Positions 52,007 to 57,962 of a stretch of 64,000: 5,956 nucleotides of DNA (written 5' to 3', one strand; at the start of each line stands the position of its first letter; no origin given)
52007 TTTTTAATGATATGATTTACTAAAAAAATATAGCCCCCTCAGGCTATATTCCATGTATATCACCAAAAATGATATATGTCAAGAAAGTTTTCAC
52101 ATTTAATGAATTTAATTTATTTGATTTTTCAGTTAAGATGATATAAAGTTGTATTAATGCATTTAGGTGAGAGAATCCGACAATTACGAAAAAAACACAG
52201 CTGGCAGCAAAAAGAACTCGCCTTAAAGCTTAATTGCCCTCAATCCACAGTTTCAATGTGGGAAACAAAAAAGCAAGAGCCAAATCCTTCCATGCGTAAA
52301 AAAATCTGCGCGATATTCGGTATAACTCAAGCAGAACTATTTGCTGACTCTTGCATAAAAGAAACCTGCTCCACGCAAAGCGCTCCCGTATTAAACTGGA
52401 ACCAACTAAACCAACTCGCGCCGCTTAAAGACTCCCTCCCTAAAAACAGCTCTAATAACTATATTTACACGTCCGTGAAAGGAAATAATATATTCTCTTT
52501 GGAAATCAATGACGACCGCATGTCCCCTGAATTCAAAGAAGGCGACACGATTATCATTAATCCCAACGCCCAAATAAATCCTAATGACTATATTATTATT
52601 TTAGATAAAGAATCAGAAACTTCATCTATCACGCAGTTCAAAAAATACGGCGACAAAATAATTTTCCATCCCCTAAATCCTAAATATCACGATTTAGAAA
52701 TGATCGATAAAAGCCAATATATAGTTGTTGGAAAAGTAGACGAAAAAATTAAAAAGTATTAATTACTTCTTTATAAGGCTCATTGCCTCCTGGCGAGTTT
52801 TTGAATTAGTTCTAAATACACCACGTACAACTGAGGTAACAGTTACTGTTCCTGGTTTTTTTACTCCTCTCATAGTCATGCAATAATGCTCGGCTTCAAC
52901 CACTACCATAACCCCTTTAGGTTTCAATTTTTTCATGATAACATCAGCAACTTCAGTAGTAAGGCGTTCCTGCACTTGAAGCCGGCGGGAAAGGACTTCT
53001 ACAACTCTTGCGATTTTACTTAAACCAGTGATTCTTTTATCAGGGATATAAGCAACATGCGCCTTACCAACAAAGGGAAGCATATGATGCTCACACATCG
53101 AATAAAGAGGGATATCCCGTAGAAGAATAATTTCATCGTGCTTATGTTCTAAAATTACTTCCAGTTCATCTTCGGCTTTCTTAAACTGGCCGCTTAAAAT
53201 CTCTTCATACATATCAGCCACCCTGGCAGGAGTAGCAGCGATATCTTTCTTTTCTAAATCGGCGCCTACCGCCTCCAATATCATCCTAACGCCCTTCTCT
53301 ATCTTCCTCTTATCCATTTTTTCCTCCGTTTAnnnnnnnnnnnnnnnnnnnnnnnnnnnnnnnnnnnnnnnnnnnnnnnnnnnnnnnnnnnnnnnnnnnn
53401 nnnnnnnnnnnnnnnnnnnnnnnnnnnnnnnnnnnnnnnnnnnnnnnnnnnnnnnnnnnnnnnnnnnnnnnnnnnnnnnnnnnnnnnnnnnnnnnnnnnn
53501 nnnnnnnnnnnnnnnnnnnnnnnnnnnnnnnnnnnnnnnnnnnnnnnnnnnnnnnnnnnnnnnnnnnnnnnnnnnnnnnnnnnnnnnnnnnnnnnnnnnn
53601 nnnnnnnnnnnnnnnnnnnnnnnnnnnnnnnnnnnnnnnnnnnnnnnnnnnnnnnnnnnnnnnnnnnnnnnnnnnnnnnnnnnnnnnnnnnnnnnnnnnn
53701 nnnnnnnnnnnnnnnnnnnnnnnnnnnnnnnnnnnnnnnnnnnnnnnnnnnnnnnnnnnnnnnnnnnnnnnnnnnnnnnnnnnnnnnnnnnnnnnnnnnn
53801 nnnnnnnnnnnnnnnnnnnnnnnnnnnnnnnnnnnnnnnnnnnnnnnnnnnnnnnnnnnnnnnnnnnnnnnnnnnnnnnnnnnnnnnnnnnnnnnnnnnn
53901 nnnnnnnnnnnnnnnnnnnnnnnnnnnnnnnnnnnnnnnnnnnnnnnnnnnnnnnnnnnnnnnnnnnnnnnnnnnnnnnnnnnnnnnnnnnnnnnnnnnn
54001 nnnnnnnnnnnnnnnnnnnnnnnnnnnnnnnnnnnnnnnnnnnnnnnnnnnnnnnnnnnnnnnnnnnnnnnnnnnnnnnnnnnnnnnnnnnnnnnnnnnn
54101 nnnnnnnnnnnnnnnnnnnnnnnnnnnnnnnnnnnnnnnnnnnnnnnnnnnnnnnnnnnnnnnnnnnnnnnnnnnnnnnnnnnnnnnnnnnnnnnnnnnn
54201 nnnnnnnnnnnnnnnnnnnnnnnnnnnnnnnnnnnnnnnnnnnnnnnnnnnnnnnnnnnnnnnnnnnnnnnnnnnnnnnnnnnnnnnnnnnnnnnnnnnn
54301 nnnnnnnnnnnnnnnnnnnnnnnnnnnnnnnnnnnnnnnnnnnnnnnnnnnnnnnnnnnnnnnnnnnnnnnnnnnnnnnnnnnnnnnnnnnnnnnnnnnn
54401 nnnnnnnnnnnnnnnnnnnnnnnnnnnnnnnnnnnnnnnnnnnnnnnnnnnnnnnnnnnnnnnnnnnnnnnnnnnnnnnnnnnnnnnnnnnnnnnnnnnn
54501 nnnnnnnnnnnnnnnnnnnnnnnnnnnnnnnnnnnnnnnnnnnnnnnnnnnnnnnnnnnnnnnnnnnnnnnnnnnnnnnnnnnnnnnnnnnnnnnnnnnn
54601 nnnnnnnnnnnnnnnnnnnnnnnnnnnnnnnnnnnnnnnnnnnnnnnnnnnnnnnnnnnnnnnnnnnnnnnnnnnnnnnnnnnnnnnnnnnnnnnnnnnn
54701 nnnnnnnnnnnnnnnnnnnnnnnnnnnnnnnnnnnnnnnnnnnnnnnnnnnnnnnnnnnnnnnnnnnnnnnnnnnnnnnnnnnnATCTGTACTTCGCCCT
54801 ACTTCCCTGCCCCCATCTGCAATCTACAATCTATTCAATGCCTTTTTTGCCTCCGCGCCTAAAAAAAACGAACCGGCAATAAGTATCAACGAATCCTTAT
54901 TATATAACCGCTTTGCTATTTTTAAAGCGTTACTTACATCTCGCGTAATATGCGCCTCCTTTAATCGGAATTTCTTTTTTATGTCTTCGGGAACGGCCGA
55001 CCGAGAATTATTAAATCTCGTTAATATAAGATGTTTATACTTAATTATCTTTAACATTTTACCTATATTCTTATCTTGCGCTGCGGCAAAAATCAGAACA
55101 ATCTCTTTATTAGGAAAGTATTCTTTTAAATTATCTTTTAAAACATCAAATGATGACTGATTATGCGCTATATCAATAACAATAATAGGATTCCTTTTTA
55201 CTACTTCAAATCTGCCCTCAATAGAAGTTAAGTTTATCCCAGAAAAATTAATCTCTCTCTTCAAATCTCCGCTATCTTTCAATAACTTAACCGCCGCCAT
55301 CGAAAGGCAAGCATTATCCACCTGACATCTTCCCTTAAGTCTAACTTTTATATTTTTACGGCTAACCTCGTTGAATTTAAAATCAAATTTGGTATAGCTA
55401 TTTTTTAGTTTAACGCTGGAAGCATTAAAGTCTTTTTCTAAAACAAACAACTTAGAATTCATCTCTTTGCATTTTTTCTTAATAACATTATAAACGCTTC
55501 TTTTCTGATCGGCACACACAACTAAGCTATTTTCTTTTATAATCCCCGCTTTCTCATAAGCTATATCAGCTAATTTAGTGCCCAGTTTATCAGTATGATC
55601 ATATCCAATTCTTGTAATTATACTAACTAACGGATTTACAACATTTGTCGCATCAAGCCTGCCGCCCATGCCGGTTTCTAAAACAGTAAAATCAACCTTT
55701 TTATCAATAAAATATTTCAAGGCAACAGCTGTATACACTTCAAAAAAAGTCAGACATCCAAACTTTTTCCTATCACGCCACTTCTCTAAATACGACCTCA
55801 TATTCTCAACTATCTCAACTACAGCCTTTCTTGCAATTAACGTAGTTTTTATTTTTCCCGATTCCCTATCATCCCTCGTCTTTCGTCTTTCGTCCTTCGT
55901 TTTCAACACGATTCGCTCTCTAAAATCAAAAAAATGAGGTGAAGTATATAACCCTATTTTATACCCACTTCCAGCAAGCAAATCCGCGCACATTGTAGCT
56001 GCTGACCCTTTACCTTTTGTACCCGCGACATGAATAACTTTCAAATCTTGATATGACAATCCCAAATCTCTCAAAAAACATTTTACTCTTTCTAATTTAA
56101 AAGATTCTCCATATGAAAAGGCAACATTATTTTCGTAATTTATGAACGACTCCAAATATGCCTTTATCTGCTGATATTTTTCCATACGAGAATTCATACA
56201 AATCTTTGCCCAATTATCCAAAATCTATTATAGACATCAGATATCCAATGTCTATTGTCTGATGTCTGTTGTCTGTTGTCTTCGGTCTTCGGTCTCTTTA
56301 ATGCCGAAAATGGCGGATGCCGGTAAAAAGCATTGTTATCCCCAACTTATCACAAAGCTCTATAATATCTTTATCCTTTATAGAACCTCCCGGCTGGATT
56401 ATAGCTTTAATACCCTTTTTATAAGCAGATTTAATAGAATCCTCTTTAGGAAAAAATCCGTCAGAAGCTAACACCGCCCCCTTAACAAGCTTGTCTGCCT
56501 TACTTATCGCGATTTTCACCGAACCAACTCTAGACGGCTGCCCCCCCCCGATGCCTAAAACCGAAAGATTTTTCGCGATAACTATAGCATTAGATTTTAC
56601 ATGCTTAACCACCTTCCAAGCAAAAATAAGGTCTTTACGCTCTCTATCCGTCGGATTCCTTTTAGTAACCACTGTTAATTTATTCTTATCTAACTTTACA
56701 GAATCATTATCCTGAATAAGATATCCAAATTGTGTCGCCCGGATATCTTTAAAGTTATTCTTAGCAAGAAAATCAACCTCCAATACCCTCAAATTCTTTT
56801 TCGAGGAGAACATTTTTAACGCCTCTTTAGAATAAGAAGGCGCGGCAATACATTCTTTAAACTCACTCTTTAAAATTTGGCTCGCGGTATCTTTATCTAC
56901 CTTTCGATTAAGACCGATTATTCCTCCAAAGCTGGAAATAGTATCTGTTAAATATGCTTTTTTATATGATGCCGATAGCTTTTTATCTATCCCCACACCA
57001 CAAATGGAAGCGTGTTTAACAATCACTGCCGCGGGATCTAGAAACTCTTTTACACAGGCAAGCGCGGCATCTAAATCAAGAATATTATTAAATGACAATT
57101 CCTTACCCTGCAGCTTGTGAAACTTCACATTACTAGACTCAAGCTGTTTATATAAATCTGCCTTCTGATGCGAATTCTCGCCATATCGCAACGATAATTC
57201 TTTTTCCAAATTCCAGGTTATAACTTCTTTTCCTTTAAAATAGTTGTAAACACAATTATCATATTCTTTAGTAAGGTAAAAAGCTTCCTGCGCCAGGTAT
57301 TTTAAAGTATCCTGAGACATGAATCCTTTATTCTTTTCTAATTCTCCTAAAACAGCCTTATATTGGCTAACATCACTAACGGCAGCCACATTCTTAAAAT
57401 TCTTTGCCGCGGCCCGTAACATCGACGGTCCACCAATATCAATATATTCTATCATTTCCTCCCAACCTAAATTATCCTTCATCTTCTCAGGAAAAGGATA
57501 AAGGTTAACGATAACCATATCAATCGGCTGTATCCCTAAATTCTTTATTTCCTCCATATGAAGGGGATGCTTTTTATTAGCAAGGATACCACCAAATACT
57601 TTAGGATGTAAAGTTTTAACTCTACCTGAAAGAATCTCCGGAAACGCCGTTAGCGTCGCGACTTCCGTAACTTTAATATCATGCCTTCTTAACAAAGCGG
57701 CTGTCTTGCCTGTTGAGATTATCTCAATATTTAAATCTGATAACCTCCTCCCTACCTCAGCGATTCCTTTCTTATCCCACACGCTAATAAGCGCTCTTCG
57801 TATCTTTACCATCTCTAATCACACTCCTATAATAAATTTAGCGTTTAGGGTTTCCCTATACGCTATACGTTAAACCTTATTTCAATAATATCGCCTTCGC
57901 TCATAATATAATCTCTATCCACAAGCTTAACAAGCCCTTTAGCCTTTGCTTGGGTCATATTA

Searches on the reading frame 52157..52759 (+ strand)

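Call 64: search_protein_families(library=pfam, proteins=[window:52157-52759:+], max_evalue=0.001)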
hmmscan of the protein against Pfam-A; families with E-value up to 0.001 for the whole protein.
window:52157-52759:+ (201 aa): 5 families
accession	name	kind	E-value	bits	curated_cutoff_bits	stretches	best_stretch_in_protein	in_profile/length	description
PF00717.28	Peptidase_S24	-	3.2e-13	49.8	23.3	1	107-194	30-115/116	Peptidase S24-like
PF01381.28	HTH_3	-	2e-12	47.4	23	1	7-57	1-51/55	Helix-turn-helix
PF12844.13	HTH_19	-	1.9e-08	34.5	30.2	1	4-62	1-59/64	Helix-turn-helix domain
PF13560.12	HTH_31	-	9.8e-08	32.6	27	1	2-61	1-61/64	Helix-turn-helix domain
PF13443.12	HTH_26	-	0.00061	20.4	22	1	6-63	1-59/63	Cro/C1-type HTH DNA-binding domain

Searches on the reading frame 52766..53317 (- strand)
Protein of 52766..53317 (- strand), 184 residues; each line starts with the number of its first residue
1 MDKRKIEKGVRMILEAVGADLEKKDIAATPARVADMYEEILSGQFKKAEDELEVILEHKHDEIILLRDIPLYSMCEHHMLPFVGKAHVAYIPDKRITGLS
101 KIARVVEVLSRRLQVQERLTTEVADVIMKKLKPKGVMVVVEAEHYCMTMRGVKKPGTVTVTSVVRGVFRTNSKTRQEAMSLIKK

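Call 64: search_protein_families(library=pfam, proteins=[window:52766-53317:-], max_evalue=0.001)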
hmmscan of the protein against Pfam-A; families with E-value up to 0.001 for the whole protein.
window:52766-53317:- (184 aa): 1 family
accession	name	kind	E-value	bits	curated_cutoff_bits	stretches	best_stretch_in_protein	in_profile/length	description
PF01227.27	GTP_cyclohydroI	-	2.5e-74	249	27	1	6-182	1-178/179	GTP cyclohydrolase I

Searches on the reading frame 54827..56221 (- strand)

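Call 64: search_protein_families(library=pfam, proteins=[window:54827-56221:-], max_evalue=0.001)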
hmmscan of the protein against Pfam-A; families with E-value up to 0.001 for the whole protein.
window:54827-56221:- (465 aa): 2 families
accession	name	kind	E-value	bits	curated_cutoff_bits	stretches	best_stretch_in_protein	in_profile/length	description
PF02875.26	Mur_ligase_C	-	3.5e-17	63.8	28.4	1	336-452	1-127/127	Mur ligase, glutamate ligase domain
PF08245.18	Mur_ligase_M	-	3.1e-14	53.8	24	1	168-311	49-200/200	Mur ligase middle domain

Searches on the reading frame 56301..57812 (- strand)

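Call 64: search_protein_families(library=pfam, proteins=[window:56301-57812:-], max_evalue=0.001)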
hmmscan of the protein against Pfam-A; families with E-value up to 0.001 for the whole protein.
window:56301-57812:- (504 aa): 2 families
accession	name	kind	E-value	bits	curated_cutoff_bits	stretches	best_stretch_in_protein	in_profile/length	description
PF01808.24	AICARFT_IMPCHas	-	1.1e-107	360.5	25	1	135-438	1-311/311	AICARFT/IMPCHase bienzyme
PF02142.27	MGS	-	2.9e-19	69.4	24.1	1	17-129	2-93/94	MGS-like domain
